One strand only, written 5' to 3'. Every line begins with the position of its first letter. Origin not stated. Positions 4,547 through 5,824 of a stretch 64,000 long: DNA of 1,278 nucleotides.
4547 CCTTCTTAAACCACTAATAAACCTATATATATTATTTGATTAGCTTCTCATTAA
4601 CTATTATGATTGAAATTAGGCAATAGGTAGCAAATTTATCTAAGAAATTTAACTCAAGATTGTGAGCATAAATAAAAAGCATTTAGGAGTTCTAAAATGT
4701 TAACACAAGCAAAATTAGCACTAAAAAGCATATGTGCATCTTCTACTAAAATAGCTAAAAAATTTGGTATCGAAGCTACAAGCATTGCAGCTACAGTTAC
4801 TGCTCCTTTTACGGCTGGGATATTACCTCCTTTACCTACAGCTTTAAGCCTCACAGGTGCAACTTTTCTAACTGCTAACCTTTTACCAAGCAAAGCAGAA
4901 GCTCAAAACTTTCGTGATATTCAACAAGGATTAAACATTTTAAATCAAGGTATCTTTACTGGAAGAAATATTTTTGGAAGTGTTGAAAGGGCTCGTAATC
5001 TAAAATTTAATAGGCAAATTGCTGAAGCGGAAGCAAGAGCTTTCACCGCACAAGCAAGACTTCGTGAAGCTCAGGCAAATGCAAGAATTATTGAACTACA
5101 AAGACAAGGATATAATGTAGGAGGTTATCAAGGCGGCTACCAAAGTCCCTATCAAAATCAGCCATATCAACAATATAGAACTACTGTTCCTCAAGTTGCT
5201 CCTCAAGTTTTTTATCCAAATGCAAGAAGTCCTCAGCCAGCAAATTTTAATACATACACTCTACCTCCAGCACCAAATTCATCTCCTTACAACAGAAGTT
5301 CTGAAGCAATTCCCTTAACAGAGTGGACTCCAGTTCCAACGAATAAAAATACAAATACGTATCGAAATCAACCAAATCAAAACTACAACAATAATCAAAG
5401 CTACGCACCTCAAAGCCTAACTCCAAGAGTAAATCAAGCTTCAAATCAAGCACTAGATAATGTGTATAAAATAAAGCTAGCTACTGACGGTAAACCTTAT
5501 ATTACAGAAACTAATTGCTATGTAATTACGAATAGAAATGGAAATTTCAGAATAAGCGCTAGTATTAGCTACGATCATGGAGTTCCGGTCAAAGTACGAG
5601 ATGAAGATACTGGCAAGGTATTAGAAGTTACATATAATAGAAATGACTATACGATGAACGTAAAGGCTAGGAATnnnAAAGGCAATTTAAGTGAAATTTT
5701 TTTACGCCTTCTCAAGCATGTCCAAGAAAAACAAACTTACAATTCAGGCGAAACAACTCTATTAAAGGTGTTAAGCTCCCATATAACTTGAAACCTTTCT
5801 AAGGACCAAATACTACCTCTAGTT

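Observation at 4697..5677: Prion-like Q/N/Y-rich protein in a bacterium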

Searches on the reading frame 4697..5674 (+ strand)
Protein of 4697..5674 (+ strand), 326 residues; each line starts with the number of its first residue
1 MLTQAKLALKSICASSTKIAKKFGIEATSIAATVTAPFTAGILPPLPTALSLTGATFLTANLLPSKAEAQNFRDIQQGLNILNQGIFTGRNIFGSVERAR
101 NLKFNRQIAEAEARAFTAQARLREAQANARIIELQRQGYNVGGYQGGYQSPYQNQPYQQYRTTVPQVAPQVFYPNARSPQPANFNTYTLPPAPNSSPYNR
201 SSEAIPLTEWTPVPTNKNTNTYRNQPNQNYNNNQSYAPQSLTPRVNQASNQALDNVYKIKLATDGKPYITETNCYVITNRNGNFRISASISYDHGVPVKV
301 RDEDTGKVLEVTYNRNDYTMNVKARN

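Call 3: search_protein_families(library=pfam, proteins=[window:4697-5674:+], max_evalue=0.1)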
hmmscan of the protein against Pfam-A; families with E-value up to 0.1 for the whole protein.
window:4697-5674:+ (326 aa): 0 families

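Call 4: search_protein_families(library=ncbifam, proteins=[window:4697-5674:+], max_evalue=0.1)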
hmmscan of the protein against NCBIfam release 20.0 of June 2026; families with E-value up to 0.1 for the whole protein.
window:4697-5674:+ (326 aa): 1 family
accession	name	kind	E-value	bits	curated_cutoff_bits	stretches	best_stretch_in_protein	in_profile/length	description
NF005606.0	PRK07352.1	equivalog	0.032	14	137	1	86-128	38-80/175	F0F1 ATP synthase subunit B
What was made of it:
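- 4892..5107 (+): aa 66-137: long predicted alpha-helix, R/A/Q/E-rich, with Ala-rich heptads in its second half. Call 4: a sub-threshold match to ATP synthase b-subunit helix (E 0.032), which reflects helical composition only.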

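Call 6: find_homologous_proteins(query=window:4697-5674:+, max_evalue=0.001)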
Query window:4697-5674:+ (326 aa): 1 proteins with E <= 0.001 among 3330 candidates.
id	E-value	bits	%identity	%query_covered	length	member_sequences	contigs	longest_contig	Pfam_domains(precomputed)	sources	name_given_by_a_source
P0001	8.5e-211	717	100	100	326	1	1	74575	-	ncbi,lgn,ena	-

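Call 7: search_solved_structures(query=window:4697-5674:+, max_evalue=1)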
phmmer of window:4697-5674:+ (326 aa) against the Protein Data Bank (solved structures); distinct sequences matched with E-value up to 1: 2.
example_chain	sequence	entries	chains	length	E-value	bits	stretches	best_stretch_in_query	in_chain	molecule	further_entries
3a07_A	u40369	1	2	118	0.16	14.8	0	298-322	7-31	Actinohivin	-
4den_A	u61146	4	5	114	0.21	14.5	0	298-322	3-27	Actinohivin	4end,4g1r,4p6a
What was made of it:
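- On Bitopic envelope tether (TonB/TolA/FtsN/ZipA-like architecture): No PDB sequence hit (call 7).
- Closest known: P/Q/G-rich intrinsically disordered linkers of bacterial proteins. Different: There is no sequence or family relationship (calls 3, 4, 7).
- Tried and rejected: PDB sequence search gave nothing: best hit actinohivin, E 0.16, 25 residues (call 7).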

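Call 9: find_encoding_contigs(protein=P0001, flank=10000, max_places=6)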
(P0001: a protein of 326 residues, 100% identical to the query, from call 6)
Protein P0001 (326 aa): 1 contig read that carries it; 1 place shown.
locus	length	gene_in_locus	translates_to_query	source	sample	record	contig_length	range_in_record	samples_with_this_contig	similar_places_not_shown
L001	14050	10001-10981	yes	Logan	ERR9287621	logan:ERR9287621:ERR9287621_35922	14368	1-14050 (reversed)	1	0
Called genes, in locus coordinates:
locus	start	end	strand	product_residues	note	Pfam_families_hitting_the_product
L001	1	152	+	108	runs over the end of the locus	-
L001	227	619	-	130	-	PF00380:Ribosomal_S9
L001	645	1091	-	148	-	PF00572:Ribosomal_L13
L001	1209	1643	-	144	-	-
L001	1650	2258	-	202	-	PF14229:DUF4332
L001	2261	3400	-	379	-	PF04972:BON (faint), PF00691:OmpA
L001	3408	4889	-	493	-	PF13727:CoA_binding_3, PF02397:Bac_transf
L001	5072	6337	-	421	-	PF05496:RuvB_N, PF13191:AAA_16 (faint), PF00004:AAA, PF07728:AAA_5 (faint), PF16193:AAA_assoc_2, PF12002:MgsA_C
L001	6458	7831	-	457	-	PF01546:Peptidase_M20, PF07687:M20_dimer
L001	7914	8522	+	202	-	PF00691:OmpA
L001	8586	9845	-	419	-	-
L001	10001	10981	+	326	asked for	-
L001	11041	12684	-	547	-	-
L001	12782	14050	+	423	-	?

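Call 15: search_protein_representatives(protein=window:4697-5674:+)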
Query: 326 residues. Proteins with E-value up to 0.001 (for the whole library): 1; up to 1e-10: 1; up to 1e-30: 1. The best 1 are listed.
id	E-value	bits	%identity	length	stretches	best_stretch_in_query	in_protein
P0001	2.7e-211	716.8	100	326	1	1-326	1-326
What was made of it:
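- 4697..5677 (+): Coding sequence of the 326-aa orphan protein (stop codon included). Calls 6 and 15 (only self-hit in 5.8e9 clustered sequences and in 1.84e9 cluster representatives).
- Strict orphan status (calls 6, 15).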

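Call 33: predict_structure(protein=window:4697-5674:+)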
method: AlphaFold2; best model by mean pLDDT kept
length: 326 residues; sequences in the alignment: 1
mean_pLDDT: 48.5   pTM: 0.22
mean pLDDT of the five models: 48.5, 40.3, 36.7, 36.6, 35.4
residues with pLDDT >= 90: 0; 70-90: 25; 50-70: 115; < 50: 186
segments of 3 or more residues with pLDDT < 50: 1-6, 29-52, 57-64, 92-96, 142-260, 265-267, 278-280, 282-284
pLDDT, mean of each block of 10 residues (from residue 1): 46 57 50 45 44 46 52 58 51 44 66 74 80 67 46 41 38 36 38 35 35 32 30 31 35 40 50 50 51 59 63 60 53
secondary structure, 60 per line:
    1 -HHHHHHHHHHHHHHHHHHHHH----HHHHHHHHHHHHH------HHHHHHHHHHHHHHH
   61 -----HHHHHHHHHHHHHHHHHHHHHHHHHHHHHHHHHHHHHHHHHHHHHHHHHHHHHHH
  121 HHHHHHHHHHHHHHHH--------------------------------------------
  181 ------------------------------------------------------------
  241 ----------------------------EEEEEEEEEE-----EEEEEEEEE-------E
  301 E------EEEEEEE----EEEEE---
elements in order: H2-22 H27-39 H46-60 H66-136 E269-278 E284-292 E308-314 E319-323
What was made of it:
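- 4697..4771 (+): aa 1-25: basic segment (5 K/R, no D/E), predicted amphipathic helix. Call 33 (helix 2-22, low confidence).
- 4892..5107 (+): Call 33: helix 66-136, pLDDT 66-80 for aa 100-140.
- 5108..5446 (+): aa 138-250: Pro-punctuated Q/N/Y/T/S-rich low-complexity region, almost uncharged (fraction of charged residues 0.07), predicted disordered. Call 33 (no secondary structure, pLDDT 30-45).
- On Yeast-type prion-like domain (compositional definition): AlphaFold gives no secondary structure and pLDDT 30-45 for aa 142-260 (call 33).
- Predicted disorder (call 33). The predicted secondary structure is modular rather than random (call 33).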

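Call 37: find_homologous_proteins(query=P0004, max_evalue=1e-100)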
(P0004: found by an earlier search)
Query P0004 (664 aa): 8000 proteins with E <= 1e-100 among 8000 candidates; the best 120 are listed.
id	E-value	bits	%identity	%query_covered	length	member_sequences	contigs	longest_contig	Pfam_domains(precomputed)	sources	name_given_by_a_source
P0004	0.0e+0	1495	100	100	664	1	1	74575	PF02775.27,PF13292.12,PF00676.26,PF02780.26,PF02779.30,PF00456.27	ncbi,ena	-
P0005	3.7e-277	939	64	95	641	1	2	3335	PF02775.27,PF13292.12,PF00676.26,PF02780.26,PF02779.30,PF00456.27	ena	-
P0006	2.0e-275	934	63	96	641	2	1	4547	PF02775.27,PF13292.12,PF00676.26,PF02780.26,PF02779.30,PF00456.27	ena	-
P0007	1.0e-273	928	62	96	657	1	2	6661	PF02775.27,PF13292.12,PF02780.26,PF02779.30,PF00456.27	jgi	jgi:1-deoxy-D-xylulose-5-phosphate synthase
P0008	2.3e-273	927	63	96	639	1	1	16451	PF02775.27,PF13292.12,PF02780.26,PF02779.30,PF00456.27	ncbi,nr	ncbi:MAG: 1-deoxy-D-xylulose-5-phosphate synthase [Deltaproteobacteria bacterium]|nr:1-deoxy-D-xylul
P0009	4.0e-272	923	63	95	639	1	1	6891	PF02775.27,PF13292.12,PF02780.26,PF02779.30,PF00456.27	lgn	-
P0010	7.5e-272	922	61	96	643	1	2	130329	PF02775.27,PF13292.12,PF02780.26,PF02779.30,PF00456.27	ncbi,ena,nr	ncbi:MAG: 1-deoxy-D-xylulose-5-phosphate synthase [Oligoflexia bacterium]|nr:1-deoxy-D-xylulose-5-ph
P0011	2.3e-271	920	62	96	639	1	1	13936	PF02775.27,PF13292.12,PF00676.26,PF02780.26,PF02779.30,PF00456.27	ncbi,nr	ncbi:1-deoxy-D-xylulose-5-phosphate synthase [Oligoflexia bacterium]|nr:1-deoxy-D-xylulose-5-phospha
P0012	3.9e-271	919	63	95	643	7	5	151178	PF02775.27,PF13292.12,PF00676.26,PF02780.26,PF02779.30,PF00456.27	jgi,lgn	jgi:1-deoxy-D-xylulose-5-phosphate synthase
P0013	6.6e-270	915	61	96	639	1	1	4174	PF02775.27,PF13292.12,PF00676.26,PF02780.26,PF02779.30,PF00456.27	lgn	-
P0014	1.3e-269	914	62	95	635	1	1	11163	PF02775.27,PF13292.12,PF02780.26,PF02779.30,PF00456.27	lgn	-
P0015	1.4e-269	914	61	96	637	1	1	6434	PF02775.27,PF13292.12,PF00676.26,PF02780.26,PF02779.30,PF00456.27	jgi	jgi:1-deoxy-D-xylulose-5-phosphate synthase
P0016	2.8e-269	913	61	96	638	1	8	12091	PF02775.27,PF13292.12,PF02780.26,PF02779.30,PF00456.27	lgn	-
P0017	1.5e-268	911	62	96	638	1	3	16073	PF02775.27,PF13292.12,PF00676.26,PF02780.26,PF02779.30,PF00456.27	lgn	-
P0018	2.1e-268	910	61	96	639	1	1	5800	PF02775.27,PF13292.12,PF02780.26,PF02779.30,PF00456.27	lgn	-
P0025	2.2e-267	907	63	94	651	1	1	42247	PF02775.27,PF13292.12,PF00676.26,PF02780.26,PF02779.30,PF00456.27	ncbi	-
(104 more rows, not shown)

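Call 38: find_encoding_contigs(protein=P0010, flank=10000, max_places=1)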
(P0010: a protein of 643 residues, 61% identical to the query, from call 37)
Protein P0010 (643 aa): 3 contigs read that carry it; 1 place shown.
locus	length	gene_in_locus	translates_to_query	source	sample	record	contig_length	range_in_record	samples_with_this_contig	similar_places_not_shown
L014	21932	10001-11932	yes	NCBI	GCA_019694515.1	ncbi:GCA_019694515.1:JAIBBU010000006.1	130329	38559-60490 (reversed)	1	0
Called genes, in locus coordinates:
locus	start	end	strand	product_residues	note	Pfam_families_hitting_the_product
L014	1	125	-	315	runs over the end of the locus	-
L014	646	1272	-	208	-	-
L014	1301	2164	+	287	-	-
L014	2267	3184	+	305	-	-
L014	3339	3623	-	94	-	-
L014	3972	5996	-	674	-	PF00676:E1_dh, PF02779:Transket_pyr, PF02780:Transketolase_C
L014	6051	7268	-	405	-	PF05496:RuvB_N, PF13191:AAA_16 (faint), PF00004:AAA, PF01078:Mg_chelatase (faint), PF07728:AAA_5 (weak), PF13173:AAA_14 (weak), PF16193:AAA_assoc_2, PF12002:MgsA_C, +1 more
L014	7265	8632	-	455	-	PF01546:Peptidase_M20, PF07687:M20_dimer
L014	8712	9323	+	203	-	PF05359:DUF748 (faint), PF00691:OmpA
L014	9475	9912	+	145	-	-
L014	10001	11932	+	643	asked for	PF13292:DXP_synthase_N, PF00456:Transketolase_N, PF02775:TPP_enzyme_C, PF02779:Transket_pyr, PF02780:Transketolase_C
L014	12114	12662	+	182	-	-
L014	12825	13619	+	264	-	-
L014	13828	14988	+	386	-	PF13512:TPR_18, PF13525:YfiO, PF13174:TPR_6 (faint)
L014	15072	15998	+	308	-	PF11356:T2SSC, PF17820:PDZ_6 (weak)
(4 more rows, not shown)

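Call 39: find_encoding_contigs(protein=P0012, flank=10000, max_places=1)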
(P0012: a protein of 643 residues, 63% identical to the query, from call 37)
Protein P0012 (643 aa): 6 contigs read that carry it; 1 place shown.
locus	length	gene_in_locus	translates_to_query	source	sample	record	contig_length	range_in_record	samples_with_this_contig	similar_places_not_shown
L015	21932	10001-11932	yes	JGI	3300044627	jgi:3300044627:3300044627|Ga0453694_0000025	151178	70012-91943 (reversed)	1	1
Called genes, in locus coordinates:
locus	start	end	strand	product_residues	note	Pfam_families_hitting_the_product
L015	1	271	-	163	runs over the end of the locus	-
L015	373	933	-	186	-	-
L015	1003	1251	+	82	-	-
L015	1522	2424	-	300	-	PF00300:His_Phos_1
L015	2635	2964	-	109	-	-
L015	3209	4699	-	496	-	PF13727:CoA_binding_3, PF02397:Bac_transf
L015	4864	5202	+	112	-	-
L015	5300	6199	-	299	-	PF01263:Aldose_epim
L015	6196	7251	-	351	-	PF00004:AAA, PF16193:AAA_assoc_2, PF12002:MgsA_C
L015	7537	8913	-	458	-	PF01546:Peptidase_M20, PF07687:M20_dimer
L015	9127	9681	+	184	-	PF00691:OmpA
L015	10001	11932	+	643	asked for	PF13292:DXP_synthase_N, PF00456:Transketolase_N, PF00676:E1_dh (weak), PF02775:TPP_enzyme_C, PF02779:Transket_pyr, PF02780:Transketolase_C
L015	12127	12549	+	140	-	-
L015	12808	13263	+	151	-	-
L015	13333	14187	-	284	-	PF02569:Pantoate_ligase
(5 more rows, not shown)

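Call 41: find_encoding_contigs(protein=P0008, flank=8000, max_places=1)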
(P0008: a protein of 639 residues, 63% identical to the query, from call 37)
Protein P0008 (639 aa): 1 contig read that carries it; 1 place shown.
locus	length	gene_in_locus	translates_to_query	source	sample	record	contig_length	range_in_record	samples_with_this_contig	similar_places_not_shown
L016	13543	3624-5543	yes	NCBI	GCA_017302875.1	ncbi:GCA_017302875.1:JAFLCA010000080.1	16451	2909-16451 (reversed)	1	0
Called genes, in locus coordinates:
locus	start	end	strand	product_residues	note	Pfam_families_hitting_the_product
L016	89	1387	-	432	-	PF05496:RuvB_N, PF13191:AAA_16 (faint), PF14532:Sigma54_activ_2 (weak), PF00004:AAA, PF07728:AAA_5 (faint), PF13173:AAA_14 (faint), PF16193:AAA_assoc_2, PF12002:MgsA_C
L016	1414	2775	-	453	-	PF01546:Peptidase_M20, PF07687:M20_dimer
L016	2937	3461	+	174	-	PF00691:OmpA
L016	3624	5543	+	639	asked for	PF13292:DXP_synthase_N, PF00456:Transketolase_N, PF02775:TPP_enzyme_C (weak), PF02779:Transket_pyr, PF02780:Transketolase_C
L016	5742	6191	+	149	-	-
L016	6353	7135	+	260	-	-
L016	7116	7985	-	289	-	PF02569:Pantoate_ligase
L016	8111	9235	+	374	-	PF13512:TPR_18, PF13525:YfiO, PF13174:TPR_6 (faint), PF13432:TPR_16 (faint)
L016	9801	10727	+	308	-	PF11356:T2SSC, PF17820:PDZ_6 (weak)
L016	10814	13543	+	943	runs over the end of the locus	PF21305:type_II_gspD_N0, PF03958:Secretin_N, PF00263:Secretin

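Call 42: find_encoding_contigs(protein=P0025, flank=8000, max_places=1)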
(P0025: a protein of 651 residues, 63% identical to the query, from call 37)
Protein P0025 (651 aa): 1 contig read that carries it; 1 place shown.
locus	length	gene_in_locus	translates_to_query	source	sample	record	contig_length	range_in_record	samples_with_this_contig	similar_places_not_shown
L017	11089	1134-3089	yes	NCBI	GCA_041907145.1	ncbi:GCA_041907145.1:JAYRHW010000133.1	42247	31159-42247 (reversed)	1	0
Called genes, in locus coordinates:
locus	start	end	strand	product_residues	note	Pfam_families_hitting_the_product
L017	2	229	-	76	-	?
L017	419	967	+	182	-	PF00691:OmpA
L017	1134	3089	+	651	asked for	PF13292:DXP_synthase_N, PF00456:Transketolase_N (weak), PF00676:E1_dh (weak), PF02775:TPP_enzyme_C, PF02779:Transket_pyr, PF02780:Transketolase_C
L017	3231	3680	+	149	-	-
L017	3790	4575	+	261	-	-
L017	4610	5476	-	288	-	PF02569:Pantoate_ligase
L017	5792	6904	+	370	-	PF13512:TPR_18, PF13174:TPR_6 (faint), PF13428:TPR_14 (faint), PF13432:TPR_16 (faint), PF13525:YfiO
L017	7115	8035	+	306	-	PF11356:T2SSC, PF17820:PDZ_6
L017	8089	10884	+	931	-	PF21305:type_II_gspD_N0, PF03958:Secretin_N, PF00263:Secretin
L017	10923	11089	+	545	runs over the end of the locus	PF05157:MshEN, PF00437:T2SSE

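Call 43: find_encoding_contigs(protein=P0007, flank=8000, max_places=1)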
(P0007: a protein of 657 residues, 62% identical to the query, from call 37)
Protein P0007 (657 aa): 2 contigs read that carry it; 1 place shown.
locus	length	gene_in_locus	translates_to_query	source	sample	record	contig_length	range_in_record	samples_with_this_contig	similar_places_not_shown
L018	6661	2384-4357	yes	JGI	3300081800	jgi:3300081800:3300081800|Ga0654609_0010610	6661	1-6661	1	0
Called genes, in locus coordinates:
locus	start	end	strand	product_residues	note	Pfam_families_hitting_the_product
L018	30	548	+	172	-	PF00691:OmpA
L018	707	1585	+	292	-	PF01391:Collagen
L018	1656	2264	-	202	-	-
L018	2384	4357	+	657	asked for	PF13292:DXP_synthase_N, PF00456:Transketolase_N, PF02775:TPP_enzyme_C (weak), PF02779:Transket_pyr, PF02780:Transketolase_C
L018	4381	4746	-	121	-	PF01627:Hpt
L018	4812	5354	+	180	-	PF13489:Methyltransf_23, PF13847:Methyltransf_31, PF08241:Methyltransf_11, PF08242:Methyltransf_12 (weak), PF13649:Methyltransf_25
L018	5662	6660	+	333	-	?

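Call 50: search_protein_families(library=phrogs, proteins=[window:4697-5674:+], max_evalue=0.01)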
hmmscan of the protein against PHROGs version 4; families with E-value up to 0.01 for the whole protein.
window:4697-5674:+ (326 aa): 0 families

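Call 51: search_protein_families(library=padloc, proteins=[window:4697-5674:+], max_evalue=0.01)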
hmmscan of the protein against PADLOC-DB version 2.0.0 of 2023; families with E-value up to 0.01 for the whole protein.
window:4697-5674:+ (326 aa): 0 families

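Call 57: find_encoding_contigs(protein=P0006, flank=5000, max_places=1)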
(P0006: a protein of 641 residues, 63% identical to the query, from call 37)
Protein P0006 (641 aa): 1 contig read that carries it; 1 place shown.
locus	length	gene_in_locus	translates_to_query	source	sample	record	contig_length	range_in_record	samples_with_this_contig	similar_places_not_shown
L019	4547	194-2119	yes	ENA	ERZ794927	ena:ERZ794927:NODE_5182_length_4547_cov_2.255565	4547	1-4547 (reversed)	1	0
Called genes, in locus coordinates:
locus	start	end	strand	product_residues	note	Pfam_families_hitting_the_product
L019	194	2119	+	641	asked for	PF13292:DXP_synthase_N, PF00456:Transketolase_N, PF00676:E1_dh (weak), PF02775:TPP_enzyme_C (weak), PF02779:Transket_pyr, PF02780:Transketolase_C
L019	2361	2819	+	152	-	-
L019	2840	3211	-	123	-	PF01627:Hpt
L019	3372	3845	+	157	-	-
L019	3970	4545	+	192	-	?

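Call 58: find_encoding_contigs(protein=P0009, flank=5000, max_places=1)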
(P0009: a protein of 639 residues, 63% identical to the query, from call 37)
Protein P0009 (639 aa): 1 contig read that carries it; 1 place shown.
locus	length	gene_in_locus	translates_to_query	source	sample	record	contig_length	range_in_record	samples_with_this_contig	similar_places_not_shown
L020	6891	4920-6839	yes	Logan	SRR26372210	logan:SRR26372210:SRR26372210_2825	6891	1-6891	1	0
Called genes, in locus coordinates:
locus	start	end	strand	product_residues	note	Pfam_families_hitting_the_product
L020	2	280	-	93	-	?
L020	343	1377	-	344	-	PF07811:TadE (faint), PF01079:Hint (faint), PF05203:Hom_end_hint (faint), PF07591:PT-HINT, PF14623:Vint (weak), PF14890:Intein_splicing (faint)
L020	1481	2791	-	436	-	PF05496:RuvB_N, PF13191:AAA_16 (faint), PF00004:AAA, PF16193:AAA_assoc_2, PF12002:MgsA_C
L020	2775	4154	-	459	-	PF01546:Peptidase_M20, PF07687:M20_dimer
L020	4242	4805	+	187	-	PF00691:OmpA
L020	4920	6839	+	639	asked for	PF13292:DXP_synthase_N, PF00456:Transketolase_N, PF02775:TPP_enzyme_C, PF02779:Transket_pyr, PF02780:Transketolase_C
